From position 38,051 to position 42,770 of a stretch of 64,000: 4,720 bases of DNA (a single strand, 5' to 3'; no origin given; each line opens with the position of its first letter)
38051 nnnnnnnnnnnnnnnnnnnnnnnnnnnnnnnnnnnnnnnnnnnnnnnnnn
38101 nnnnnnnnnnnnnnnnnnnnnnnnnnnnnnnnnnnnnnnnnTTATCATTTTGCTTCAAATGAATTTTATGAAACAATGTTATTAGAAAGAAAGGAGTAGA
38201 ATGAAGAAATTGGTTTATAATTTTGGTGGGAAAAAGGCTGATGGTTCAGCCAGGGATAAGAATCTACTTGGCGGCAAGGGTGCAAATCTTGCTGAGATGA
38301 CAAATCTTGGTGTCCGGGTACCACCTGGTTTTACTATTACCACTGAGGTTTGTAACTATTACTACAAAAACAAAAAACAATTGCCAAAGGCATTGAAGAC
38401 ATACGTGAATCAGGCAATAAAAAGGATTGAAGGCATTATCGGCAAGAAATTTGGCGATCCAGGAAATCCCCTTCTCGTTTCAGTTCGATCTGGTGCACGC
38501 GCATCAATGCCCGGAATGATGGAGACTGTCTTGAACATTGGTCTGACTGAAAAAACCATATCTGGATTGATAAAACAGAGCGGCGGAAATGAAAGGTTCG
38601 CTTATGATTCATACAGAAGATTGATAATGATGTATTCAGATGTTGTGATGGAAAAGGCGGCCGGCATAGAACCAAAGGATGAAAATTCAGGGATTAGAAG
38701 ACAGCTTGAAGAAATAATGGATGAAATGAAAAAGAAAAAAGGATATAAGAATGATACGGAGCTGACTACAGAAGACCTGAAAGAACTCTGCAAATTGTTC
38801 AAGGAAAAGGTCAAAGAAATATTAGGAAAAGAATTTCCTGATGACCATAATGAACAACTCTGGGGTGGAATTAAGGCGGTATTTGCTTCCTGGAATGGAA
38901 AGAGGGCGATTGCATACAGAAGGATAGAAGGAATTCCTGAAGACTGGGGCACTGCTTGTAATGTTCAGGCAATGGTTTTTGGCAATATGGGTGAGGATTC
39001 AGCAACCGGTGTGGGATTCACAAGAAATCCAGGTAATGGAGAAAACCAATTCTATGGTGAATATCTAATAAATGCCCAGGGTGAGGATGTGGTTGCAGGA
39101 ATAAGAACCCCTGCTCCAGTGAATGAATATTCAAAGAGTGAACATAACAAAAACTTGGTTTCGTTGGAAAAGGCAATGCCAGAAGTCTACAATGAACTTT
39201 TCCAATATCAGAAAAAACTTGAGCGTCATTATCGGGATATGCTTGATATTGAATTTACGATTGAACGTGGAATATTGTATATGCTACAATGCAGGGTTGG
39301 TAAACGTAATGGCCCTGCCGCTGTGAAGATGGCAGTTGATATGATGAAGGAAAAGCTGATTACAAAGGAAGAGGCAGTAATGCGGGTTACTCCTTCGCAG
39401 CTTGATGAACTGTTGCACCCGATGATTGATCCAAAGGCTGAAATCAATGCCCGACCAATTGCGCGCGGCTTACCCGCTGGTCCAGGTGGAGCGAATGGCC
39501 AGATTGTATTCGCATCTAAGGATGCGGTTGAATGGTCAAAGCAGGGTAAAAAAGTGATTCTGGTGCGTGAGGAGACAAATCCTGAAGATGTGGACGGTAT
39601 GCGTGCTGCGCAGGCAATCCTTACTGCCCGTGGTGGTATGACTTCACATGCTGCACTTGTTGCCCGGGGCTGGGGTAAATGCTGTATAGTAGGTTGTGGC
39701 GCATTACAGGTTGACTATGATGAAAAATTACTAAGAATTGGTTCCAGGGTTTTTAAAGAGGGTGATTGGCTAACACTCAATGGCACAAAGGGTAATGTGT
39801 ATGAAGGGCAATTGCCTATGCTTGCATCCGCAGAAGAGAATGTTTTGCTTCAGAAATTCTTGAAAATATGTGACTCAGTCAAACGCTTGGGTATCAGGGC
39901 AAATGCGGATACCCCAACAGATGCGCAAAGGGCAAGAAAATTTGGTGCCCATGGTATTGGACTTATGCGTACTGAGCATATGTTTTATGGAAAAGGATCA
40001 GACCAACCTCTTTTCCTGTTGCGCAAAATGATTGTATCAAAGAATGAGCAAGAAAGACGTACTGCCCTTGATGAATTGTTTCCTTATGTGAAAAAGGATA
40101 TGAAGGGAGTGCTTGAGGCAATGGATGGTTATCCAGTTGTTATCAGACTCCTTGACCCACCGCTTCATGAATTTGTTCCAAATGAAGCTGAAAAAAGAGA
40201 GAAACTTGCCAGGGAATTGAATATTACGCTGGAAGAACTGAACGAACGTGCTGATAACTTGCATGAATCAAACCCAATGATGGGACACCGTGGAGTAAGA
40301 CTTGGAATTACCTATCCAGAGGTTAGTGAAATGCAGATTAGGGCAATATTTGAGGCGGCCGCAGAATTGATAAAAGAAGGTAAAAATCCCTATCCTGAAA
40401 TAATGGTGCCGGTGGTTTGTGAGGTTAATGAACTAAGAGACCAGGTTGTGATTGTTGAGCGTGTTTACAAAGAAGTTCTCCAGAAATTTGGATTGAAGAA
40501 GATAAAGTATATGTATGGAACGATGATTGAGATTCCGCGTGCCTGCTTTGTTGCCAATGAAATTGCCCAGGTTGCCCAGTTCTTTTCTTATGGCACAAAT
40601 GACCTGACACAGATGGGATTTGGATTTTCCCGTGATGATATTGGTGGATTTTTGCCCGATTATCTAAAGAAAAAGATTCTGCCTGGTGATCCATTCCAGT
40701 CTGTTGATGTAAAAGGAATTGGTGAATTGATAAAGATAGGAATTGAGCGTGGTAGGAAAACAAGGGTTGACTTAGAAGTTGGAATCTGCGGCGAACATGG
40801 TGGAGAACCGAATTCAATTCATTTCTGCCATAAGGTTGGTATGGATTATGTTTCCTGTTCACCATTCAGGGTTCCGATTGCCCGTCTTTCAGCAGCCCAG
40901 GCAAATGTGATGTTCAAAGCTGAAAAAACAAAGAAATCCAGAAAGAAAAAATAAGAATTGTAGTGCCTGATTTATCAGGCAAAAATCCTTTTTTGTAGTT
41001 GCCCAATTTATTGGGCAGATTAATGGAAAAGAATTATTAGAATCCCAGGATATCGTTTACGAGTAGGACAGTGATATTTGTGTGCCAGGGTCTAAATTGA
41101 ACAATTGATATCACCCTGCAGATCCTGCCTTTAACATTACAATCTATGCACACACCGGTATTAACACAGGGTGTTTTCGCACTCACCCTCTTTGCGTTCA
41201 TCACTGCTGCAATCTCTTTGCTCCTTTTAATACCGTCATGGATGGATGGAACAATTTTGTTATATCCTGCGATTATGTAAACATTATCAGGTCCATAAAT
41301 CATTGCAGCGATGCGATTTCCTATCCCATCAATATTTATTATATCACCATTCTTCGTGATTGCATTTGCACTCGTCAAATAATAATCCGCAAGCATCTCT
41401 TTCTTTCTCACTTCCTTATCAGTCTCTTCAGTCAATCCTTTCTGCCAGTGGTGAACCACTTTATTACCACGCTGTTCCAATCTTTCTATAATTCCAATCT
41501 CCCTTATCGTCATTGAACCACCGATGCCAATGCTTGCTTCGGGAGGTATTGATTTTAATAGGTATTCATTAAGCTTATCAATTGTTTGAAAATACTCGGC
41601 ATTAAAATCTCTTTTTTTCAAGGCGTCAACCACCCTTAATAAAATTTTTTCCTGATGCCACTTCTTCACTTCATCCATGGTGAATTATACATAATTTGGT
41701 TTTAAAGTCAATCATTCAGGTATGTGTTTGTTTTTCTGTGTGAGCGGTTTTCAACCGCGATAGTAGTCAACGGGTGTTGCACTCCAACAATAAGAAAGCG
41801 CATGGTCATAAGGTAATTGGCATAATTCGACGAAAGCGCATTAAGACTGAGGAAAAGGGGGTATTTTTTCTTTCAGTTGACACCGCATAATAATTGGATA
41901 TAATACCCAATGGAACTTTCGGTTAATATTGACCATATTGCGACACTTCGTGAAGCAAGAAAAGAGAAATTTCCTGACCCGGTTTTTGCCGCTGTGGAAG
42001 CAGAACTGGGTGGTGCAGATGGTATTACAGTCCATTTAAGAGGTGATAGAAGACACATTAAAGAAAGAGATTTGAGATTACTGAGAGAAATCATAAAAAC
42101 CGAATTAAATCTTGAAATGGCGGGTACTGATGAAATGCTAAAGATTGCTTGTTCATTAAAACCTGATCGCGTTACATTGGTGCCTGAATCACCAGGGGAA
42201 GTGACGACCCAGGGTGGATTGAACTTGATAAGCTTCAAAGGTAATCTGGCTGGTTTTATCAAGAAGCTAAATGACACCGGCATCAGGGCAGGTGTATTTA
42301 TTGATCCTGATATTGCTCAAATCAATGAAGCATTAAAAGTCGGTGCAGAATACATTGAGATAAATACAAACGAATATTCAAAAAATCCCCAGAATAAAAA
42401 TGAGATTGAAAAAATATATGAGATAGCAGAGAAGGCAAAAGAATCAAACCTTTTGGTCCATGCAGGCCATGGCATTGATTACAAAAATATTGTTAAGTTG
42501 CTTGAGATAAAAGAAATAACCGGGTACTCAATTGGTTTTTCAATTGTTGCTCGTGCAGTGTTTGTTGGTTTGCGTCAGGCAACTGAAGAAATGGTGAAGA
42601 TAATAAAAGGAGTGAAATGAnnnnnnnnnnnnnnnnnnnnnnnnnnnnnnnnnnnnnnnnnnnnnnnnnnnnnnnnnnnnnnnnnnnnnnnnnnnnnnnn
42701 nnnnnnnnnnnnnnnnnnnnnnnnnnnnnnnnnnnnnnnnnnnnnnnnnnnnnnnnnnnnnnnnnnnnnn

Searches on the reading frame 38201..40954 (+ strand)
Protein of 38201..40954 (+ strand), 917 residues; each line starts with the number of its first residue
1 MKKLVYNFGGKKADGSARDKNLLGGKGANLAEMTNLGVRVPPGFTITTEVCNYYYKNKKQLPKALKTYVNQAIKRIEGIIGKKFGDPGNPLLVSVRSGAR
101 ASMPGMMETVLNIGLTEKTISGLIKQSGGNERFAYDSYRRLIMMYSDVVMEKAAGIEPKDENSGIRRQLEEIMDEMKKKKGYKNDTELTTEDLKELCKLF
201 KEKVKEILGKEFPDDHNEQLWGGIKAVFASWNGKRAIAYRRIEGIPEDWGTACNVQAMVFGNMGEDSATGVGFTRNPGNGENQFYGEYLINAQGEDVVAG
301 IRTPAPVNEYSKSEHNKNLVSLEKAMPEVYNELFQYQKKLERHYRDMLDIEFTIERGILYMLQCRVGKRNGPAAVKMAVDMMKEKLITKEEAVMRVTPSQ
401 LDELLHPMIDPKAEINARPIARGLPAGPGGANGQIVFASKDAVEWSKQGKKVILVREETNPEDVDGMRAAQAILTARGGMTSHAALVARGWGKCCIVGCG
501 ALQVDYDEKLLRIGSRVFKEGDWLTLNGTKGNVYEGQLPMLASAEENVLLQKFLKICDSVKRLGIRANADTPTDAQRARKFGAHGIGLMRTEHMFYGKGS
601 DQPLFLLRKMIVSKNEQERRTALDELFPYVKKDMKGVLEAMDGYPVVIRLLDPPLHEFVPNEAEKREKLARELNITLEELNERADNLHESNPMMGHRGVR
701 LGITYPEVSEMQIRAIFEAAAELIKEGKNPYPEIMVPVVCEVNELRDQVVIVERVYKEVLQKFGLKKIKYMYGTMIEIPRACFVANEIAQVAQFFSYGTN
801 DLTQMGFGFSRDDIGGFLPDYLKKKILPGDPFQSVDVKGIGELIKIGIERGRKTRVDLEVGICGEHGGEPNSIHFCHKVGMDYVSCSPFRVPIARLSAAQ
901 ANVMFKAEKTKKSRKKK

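Call 47: search_protein_families(library=pfam, proteins=[window:38201-40954:+], max_evalue=0.00001)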
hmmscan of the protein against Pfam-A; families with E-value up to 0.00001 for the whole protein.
window:38201-40954:+ (917 aa): 3 families
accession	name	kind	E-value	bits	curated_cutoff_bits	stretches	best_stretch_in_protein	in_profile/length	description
PF02896.24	PEP-utilizers_C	-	3.8e-76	256.5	22.8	1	550-902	7-292/293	PEP-utilising enzyme, PEP-binding domain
PF01326.24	PPDK_N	-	1.5e-57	195.8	27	1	21-385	2-327/328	Pyruvate phosphate dikinase, AMP/ATP-binding domain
PF00391.29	PEP-utilizers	-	9.6e-24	83.2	23.1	1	450-531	3-72/72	PEP-utilising enzyme, mobile domain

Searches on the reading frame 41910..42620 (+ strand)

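Call 47: search_protein_families(library=pfam, proteins=[window:41910-42620:+], max_evalue=0.00001)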
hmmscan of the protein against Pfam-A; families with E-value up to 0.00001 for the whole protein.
window:41910-42620:+ (236 aa): 1 family
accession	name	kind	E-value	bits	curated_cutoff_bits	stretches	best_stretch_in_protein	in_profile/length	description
PF03740.19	PdxJ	-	1.4e-85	286.6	24.5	1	2-232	1-234/234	Pyridoxal phosphate biosynthesis protein PdxJ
